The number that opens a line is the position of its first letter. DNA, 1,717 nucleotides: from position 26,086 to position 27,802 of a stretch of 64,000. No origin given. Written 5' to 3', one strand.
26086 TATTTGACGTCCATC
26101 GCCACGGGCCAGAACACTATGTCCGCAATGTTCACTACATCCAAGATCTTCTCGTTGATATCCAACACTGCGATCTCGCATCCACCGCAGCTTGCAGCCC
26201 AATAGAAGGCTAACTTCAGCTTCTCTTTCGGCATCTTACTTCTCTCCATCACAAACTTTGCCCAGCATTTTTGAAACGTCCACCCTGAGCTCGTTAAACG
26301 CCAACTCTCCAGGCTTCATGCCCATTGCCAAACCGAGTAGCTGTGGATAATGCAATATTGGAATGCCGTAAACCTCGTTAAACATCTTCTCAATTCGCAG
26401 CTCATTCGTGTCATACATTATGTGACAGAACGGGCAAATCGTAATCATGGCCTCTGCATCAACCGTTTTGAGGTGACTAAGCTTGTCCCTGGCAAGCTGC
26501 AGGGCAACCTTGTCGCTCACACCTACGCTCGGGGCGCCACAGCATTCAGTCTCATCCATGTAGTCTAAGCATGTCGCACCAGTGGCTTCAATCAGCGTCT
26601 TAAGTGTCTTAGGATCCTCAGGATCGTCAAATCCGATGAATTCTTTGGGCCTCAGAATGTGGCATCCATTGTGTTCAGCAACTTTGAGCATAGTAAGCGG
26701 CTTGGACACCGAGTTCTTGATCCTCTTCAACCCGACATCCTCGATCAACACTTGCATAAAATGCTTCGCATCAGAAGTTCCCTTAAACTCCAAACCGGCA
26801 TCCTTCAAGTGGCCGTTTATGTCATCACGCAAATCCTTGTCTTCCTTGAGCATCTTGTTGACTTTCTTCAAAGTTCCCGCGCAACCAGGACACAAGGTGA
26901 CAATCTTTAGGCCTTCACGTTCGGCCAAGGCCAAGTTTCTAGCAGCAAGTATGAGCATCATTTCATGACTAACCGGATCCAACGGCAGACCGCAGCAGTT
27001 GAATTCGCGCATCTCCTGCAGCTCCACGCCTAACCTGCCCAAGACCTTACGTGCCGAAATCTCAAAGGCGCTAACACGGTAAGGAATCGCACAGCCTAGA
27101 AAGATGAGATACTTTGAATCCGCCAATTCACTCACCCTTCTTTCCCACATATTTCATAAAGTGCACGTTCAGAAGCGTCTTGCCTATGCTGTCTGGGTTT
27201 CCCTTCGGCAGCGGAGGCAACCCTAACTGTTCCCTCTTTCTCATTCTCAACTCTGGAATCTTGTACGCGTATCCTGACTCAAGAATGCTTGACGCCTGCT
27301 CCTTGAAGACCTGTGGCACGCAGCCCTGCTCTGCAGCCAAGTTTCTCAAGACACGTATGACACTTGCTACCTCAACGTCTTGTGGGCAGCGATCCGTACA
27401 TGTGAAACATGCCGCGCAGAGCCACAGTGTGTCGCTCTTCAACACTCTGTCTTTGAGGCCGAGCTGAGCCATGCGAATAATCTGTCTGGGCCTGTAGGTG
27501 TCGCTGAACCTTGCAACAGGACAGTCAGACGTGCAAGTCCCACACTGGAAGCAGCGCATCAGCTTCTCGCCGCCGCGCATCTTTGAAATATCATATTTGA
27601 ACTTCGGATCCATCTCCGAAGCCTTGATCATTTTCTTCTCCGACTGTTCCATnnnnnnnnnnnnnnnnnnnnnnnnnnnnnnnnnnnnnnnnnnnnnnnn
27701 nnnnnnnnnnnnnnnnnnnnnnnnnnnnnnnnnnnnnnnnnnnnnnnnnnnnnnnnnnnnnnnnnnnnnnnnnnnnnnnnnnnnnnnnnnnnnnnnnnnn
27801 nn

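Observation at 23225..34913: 11-gene Hdr/Mvh operon with two paralogous HdrA-MvhD modules in tandem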

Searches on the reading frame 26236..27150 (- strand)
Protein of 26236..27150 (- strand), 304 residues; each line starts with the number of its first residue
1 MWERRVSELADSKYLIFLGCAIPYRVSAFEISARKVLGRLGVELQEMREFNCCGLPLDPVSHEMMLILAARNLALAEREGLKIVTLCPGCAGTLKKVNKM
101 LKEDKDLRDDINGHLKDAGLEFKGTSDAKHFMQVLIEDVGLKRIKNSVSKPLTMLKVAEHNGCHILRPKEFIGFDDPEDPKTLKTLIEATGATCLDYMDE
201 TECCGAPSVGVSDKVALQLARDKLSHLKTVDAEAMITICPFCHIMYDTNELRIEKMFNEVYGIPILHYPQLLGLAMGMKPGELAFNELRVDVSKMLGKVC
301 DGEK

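Call 4: search_protein_families(library=pfam, proteins=[window:26236-27150:-], max_evalue=0.001)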
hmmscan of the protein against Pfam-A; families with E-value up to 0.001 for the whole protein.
window:26236-27150:- (304 aa): 1 family
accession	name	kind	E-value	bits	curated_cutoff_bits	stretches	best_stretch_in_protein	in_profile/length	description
PF02754.22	CCG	-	6e-30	103.6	20.6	2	157-245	1-83/85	Cysteine-rich domain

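Call 34: search_protein_families(library=ncbifam, proteins=[window:26236-27150:-], max_evalue=0.00001)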
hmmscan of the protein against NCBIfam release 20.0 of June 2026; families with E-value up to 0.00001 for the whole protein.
window:26236-27150:- (304 aa): 7 families
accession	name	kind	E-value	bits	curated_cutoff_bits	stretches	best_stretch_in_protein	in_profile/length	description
TIGR03288.1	CoB_CoM_SS_B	equivalog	1.3e-84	283.9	345.15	1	13-299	1-290/290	CoB--CoM heterodisulfide reductase subunit B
NF042965.1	MFR_anch_SdhE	equivalog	1.5e-47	162.5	500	1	14-295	3-281/282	8-methylmenaquinol:fumarate reductase membrane anchor subunit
NF041780.1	hetero_SS_HdrB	equivalog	2.7e-35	122.2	450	1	12-283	4-288/304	ferredoxin:CoB-CoM heterodisulfide reductase subunit HdrB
NF004898.0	PRK06259.1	equivalog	1.2e-19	70.3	385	1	11-245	261-462/488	fumarate reductase (CoM/CoB) subunit TfrB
NF045670.1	quin_L_LdhH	equivalog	1.5e-19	69.8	800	1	10-244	465-683/706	L-lactate dehydrogenase (quinone) large subunit LdhH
NF008369.0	PRK11168.1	equivalog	1.2e-07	31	278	1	10-244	165-378/401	anaerobic glycerol-3-phosphate dehydrogenase subunit C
NF008434.0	PRK11274.1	equivalog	4.9e-07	29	333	1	11-239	167-381/409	glycolate oxidase subunit GlcF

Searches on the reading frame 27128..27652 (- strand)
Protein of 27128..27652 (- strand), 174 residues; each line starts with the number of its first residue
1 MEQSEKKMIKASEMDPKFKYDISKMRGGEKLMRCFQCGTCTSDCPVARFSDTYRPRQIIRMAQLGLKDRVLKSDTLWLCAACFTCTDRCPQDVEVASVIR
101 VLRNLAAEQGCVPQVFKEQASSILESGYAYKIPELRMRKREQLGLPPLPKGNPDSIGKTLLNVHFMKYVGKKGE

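Call 4: search_protein_families(library=pfam, proteins=[window:27128-27652:-], max_evalue=0.001)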
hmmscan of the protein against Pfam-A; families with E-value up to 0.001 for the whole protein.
window:27128-27652:- (174 aa): 5 families
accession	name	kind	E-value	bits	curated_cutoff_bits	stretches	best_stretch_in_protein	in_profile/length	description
PF13183.11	Fer4_8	-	1.1e-11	45.5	27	1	32-93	3-68/68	4Fe-4S dicluster domain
PF13534.11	Fer4_17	-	2.6e-10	41.1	22.2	1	33-93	1-60/61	4Fe-4S dicluster domain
PF13187.11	Fer4_9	-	1.1e-09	38.6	27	1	33-92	1-50/52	4Fe-4S dicluster domain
PF13237.11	Fer4_10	-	8.4e-06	26.1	25.5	1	33-90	8-53/53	4Fe-4S dicluster domain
PF12838.12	Fer4_7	-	5.7e-05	23.9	27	1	33-93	1-52/52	4Fe-4S dicluster domain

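Call 34: search_protein_families(library=ncbifam, proteins=[window:27128-27652:-], max_evalue=0.00001)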
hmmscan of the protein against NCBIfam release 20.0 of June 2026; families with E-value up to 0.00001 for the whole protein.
window:27128-27652:- (174 aa): 12 families
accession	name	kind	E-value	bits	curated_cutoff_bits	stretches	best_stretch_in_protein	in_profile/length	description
TIGR03290.1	CoB_CoM_SS_C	equivalog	4.1e-39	133.8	160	1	33-150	3-119/144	CoB--CoM heterodisulfide reductase subunit C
NF038018.1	qmoC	equivalog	3.6e-24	85.9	300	1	17-123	4-108/360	quinone-interacting membrane-bound oxidoreductase complex subunit QmoC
NF041779.1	hetero_SS_HdrC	equivalog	3.9e-22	78.7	350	1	31-139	30-138/198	ferredoxin:CoB-CoM heterodisulfide reductase subunit HdrC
NF041890.1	hdrC_Methbact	equivalog_domain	1.4e-20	73.6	270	1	24-114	21-109/192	ferredoxin:CoB-CoM heterodisulfide reductase subunit HdrC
NF008369.0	PRK11168.1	equivalog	1.3e-11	44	278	1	28-107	7-88/401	anaerobic glycerol-3-phosphate dehydrogenase subunit C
NF004898.0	PRK06259.1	equivalog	1.6e-10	40.2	385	1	18-127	123-237/488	fumarate reductase (CoM/CoB) subunit TfrB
TIGR00384.1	dhsB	subfamily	4.2e-09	36.2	88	1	14-102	122-221/222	succinate dehydrogenase and fumarate reductase iron-sulfur protein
TIGR03379.1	glycerol3P_GlpC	equivalog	6.4e-09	35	279.9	1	32-106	5-81/397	anaerobic glycerol-3-phosphate dehydrogenase subunit GlpC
NF009226.0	PRK12576.1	equivalog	3.6e-08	33.1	344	1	30-106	152-237/317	succinate dehydrogenase/fumarate reductase iron-sulfur subunit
NF004616.0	PRK05950.1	subfamily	1.3e-07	31.1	228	1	29-108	144-235/238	succinate dehydrogenase iron-sulfur subunit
NF042952.1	MFR_FeS_SdhB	equivalog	4.1e-06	26.1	600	0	32-111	146-236/320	8-methylmenaquinol:fumarate reductase iron-sulfur subunit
TIGR00273.1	TIGR00273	equivalog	5.5e-06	25.5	444.8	1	30-115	291-381/432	LutB/LldF family L-lactate oxidation iron-sulfur protein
